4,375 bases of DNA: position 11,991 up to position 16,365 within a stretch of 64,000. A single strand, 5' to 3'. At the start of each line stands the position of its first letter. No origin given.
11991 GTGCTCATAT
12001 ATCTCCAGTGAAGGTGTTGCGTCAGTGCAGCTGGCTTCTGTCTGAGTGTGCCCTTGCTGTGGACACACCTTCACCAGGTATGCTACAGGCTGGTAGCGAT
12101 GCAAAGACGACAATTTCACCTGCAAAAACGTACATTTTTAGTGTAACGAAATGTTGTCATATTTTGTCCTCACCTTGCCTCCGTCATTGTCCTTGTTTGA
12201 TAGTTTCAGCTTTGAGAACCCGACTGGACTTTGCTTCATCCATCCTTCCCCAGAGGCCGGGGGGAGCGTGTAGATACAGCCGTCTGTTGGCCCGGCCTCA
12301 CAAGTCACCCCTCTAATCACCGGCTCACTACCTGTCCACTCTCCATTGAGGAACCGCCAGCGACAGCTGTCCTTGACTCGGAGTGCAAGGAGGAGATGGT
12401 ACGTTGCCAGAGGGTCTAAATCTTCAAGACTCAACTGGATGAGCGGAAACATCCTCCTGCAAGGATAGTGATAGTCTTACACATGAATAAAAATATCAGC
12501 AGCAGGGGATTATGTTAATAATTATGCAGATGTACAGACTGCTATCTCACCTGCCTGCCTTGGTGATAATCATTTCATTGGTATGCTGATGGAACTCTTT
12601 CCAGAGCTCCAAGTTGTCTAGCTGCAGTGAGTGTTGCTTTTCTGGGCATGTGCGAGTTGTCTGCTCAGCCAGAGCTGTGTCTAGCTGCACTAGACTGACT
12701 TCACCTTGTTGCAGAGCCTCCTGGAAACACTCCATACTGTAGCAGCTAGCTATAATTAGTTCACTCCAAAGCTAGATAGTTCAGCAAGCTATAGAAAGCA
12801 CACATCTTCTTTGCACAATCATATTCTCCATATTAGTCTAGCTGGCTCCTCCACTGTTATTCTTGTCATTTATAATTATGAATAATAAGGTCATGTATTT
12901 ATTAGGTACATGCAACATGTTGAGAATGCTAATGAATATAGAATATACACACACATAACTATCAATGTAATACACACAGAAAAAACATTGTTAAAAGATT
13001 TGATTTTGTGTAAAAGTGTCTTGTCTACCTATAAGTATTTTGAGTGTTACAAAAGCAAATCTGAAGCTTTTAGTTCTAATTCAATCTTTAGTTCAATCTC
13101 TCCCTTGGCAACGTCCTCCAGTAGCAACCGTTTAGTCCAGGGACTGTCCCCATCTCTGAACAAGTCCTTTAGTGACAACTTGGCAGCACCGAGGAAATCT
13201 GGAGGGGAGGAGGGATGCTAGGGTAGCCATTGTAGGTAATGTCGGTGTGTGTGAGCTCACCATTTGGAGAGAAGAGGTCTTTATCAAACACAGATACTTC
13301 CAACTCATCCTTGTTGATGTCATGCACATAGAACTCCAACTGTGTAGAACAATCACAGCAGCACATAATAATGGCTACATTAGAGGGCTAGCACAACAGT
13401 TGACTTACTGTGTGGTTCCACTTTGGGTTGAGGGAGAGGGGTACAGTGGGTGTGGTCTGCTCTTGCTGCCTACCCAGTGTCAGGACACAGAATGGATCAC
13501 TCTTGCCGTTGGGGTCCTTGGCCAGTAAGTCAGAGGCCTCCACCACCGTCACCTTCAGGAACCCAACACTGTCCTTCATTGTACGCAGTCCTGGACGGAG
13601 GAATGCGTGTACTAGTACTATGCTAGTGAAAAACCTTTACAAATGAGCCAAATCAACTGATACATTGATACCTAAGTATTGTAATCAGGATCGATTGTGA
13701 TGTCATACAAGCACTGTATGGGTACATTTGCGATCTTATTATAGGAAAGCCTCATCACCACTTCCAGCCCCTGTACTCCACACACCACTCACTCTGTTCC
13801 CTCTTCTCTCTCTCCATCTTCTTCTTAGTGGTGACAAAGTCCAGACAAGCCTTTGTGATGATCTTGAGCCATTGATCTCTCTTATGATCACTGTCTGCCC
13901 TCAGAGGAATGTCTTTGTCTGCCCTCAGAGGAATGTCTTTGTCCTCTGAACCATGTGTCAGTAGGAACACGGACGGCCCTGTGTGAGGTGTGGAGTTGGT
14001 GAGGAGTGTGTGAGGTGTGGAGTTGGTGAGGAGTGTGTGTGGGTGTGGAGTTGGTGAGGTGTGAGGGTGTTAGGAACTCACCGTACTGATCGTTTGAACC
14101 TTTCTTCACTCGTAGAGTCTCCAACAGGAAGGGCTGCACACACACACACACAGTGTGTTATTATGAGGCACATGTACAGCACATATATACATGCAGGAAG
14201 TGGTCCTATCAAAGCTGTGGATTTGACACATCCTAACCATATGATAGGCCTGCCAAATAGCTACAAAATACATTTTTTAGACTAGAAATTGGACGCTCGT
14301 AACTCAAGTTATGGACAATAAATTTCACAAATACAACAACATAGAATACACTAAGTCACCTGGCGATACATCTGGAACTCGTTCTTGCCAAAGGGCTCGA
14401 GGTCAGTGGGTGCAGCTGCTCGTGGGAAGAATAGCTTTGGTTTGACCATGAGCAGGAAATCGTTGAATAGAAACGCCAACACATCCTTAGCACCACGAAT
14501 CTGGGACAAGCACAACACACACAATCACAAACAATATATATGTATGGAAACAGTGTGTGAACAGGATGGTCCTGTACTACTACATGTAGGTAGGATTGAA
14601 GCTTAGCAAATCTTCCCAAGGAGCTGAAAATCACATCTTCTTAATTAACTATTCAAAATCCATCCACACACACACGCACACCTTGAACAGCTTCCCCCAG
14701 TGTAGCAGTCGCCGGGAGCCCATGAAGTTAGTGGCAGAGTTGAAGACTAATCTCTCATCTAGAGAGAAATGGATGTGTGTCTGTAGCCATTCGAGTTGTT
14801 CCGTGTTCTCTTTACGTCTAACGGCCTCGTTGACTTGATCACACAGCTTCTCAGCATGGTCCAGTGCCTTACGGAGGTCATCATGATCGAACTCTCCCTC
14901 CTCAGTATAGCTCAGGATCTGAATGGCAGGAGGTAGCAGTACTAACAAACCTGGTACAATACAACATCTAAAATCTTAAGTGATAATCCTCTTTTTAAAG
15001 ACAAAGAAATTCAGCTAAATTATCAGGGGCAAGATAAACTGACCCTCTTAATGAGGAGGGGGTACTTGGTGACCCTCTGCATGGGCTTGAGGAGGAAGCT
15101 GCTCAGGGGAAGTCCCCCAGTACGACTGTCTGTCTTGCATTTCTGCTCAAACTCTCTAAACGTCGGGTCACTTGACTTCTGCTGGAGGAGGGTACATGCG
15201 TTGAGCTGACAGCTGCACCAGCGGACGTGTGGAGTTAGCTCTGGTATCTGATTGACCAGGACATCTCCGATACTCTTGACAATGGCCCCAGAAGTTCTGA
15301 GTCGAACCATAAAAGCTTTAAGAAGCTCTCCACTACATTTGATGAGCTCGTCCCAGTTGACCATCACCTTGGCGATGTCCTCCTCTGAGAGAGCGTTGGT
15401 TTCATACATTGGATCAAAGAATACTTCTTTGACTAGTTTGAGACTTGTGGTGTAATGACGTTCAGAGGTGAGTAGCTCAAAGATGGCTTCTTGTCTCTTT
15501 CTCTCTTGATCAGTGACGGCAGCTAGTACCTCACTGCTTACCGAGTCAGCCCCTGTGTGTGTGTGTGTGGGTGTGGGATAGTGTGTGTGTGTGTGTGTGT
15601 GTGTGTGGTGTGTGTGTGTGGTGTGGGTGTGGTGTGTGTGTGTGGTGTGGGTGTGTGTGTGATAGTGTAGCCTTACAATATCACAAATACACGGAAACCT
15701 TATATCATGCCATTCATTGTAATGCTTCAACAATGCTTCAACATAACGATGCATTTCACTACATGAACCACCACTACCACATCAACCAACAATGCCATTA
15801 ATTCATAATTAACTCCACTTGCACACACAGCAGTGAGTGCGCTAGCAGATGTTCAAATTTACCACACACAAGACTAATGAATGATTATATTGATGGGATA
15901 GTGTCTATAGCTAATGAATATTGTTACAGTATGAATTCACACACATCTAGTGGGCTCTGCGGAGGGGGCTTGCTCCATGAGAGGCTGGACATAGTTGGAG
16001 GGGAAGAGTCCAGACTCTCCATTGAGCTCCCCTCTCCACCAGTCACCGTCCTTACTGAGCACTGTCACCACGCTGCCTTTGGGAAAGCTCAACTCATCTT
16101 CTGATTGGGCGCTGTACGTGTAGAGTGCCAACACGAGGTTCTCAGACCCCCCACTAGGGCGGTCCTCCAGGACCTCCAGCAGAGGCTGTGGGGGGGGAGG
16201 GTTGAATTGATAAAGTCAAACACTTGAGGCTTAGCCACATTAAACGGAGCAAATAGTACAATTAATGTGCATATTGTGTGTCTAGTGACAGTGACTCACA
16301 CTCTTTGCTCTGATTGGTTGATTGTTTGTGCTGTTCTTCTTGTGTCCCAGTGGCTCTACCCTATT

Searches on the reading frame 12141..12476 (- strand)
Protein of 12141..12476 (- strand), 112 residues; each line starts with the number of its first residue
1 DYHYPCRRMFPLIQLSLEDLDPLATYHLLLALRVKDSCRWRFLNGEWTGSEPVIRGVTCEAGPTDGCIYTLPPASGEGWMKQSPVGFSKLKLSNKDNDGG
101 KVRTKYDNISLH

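Call 33: search_protein_families(library=pfam, proteins=[window:12141-12476:-], max_evalue=0.01)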
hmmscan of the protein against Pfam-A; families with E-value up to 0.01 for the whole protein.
window:12141-12476:- (112 aa): 1 family
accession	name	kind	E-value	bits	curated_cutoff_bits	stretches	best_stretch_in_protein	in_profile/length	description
PF00907.27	T-box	-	3.5e-14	53.5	26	1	7-99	26-112/182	T-box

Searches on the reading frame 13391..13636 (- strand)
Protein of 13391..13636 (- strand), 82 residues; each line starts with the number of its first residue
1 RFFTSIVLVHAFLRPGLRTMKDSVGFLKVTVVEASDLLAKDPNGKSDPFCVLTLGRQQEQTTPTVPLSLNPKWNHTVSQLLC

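Call 33: search_protein_families(library=pfam, proteins=[window:13391-13636:-], max_evalue=0.01)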
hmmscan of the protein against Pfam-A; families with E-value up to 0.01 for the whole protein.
window:13391-13636:- (82 aa): 1 family
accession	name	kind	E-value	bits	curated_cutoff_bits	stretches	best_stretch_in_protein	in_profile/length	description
PF00168.36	C2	-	5.5e-13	49.5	22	1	27-77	3-54/104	C2 domain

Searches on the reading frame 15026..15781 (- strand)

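Call 48: search_protein_families(library=pfam, proteins=[window:15026-15781:-], max_evalue=0.001)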
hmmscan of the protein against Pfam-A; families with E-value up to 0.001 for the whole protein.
window:15026-15781:- (252 aa): 1 family
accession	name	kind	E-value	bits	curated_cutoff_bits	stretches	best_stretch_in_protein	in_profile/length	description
PF00621.25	RhoGEF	-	8.9e-33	114.4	27.6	1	100-247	2-151/180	RhoGEF domain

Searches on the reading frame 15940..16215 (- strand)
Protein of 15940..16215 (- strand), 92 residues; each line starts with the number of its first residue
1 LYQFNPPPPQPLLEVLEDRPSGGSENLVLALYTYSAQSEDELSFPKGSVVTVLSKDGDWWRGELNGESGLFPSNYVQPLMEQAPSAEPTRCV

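Call 48: search_protein_families(library=pfam, proteins=[window:15940-16215:-], max_evalue=0.001)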
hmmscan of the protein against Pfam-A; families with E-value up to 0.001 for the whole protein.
window:15940-16215:- (92 aa): 3 families
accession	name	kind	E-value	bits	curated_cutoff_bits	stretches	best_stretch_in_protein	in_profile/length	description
PF14604.12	SH3_9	-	1.3e-16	60.6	30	1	30-77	1-49/49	Variant SH3 domain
PF00018.34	SH3_1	-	1.3e-15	57.1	22.9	1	30-73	2-48/48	SH3 domain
PF07653.23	SH3_2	-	6.9e-12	45.3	21.8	1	30-78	4-54/55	Variant SH3 domain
